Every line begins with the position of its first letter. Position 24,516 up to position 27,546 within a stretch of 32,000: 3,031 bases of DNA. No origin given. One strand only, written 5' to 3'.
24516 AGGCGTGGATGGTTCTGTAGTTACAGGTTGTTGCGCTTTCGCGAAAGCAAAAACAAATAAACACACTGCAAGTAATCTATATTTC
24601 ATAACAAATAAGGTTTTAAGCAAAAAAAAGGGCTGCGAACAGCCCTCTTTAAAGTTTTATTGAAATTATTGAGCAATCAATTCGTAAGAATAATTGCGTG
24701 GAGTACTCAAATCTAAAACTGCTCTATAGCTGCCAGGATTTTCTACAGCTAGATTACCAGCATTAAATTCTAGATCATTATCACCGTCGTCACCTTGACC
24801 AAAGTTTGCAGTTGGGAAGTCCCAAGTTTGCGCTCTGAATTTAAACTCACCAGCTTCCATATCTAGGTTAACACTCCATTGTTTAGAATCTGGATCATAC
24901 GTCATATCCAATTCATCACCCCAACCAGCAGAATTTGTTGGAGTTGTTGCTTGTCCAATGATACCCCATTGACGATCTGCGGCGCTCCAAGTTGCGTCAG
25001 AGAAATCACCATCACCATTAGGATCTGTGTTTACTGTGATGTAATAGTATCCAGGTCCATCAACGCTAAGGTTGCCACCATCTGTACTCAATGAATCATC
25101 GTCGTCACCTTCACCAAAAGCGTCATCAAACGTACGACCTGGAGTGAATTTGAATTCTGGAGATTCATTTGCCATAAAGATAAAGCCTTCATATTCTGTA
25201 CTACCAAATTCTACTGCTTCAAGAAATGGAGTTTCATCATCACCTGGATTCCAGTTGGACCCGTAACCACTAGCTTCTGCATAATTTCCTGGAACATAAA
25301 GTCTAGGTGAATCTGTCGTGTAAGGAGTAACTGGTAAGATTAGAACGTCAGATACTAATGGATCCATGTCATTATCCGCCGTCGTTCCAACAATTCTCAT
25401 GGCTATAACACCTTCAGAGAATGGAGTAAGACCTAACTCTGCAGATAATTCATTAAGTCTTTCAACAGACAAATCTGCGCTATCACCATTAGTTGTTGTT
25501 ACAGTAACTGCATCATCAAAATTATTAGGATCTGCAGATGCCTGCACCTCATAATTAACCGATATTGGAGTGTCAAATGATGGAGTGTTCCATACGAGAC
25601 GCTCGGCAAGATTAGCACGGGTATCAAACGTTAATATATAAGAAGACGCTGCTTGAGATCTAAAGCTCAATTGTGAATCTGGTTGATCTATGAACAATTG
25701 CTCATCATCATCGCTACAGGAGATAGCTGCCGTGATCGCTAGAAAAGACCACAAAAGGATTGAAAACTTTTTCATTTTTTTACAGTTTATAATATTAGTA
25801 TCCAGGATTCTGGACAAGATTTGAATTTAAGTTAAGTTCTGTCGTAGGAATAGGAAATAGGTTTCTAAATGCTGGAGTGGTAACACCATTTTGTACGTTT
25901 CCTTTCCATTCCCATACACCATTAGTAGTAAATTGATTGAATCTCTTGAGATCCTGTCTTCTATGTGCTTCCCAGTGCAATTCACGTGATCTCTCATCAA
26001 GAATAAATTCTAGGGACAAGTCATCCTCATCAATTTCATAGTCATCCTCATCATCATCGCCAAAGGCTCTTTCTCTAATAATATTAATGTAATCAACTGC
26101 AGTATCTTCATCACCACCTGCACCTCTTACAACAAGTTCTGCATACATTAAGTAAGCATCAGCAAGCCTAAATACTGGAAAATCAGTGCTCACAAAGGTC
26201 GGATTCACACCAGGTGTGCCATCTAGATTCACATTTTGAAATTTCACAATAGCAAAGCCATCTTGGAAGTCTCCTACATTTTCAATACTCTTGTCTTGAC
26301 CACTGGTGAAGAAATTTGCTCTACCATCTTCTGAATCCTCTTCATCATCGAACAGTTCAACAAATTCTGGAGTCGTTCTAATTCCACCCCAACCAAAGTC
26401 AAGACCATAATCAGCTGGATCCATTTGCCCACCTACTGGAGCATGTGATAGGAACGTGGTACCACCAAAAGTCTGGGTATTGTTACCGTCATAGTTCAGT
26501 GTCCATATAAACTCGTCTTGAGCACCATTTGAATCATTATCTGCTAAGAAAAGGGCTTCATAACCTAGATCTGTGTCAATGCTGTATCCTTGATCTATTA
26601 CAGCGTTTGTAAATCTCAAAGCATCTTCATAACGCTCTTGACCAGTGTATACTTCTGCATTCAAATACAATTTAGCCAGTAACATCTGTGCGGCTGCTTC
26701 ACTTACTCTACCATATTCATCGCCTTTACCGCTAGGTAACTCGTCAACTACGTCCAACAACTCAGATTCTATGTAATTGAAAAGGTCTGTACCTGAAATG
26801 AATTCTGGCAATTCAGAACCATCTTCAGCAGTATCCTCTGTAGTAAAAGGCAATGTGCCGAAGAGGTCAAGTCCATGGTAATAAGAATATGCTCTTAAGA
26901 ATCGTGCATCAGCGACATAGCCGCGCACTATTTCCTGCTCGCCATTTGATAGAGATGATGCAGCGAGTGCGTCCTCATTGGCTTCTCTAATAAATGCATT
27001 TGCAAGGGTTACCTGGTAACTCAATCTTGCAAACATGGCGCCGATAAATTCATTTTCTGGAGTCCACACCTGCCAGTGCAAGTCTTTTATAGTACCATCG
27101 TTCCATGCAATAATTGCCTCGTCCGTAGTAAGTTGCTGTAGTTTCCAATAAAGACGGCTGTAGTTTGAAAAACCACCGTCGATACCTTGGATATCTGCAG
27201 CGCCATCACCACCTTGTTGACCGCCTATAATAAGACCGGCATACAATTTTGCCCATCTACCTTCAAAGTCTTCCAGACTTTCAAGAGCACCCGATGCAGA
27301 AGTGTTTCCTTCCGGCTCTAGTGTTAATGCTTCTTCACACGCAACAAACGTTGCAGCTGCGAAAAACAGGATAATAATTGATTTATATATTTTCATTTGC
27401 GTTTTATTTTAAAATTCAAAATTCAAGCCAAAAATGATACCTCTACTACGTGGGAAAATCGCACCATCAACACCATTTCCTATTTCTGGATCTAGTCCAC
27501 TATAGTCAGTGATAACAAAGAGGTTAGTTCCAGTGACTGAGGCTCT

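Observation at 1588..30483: Perfect palindrome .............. occurs seven times in 32 kb, in both intergenic and coding DNA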

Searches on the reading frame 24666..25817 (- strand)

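Call 7: search_protein_families(library=pfam, proteins=[window:24666-25817:-])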
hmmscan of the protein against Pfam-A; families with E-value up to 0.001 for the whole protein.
window:24666-25817:- (383 aa): 2 families
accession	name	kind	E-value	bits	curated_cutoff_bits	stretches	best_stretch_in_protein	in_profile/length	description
PF14292.12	SusE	-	1.1e-17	64.5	25.2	1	36-142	1-105/106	SusE outer membrane protein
PF16411.10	SusF_SusE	-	1.6e-07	32.3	27.5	0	205-293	28-122/167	Outer membrane protein SusF_SusE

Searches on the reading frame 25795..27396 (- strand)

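Call 7: search_protein_families(library=pfam, proteins=[window:25795-27396:-])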
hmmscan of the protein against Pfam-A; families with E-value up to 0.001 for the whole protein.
window:25795-27396:- (533 aa): 3 families
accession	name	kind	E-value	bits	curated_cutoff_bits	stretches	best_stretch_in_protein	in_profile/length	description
PF07980.17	SusD_RagB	-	8e-39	134.5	23.1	1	379-533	131-297/297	SusD family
PF12771.13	SusD-like_2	-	6.5e-05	22.4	27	0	131-219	56-149/415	Starch-binding associating with outer membrane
PF14322.12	SusD-like_3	-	7.9e-05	23.4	27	1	154-245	102-191/191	Starch-binding associating with outer membrane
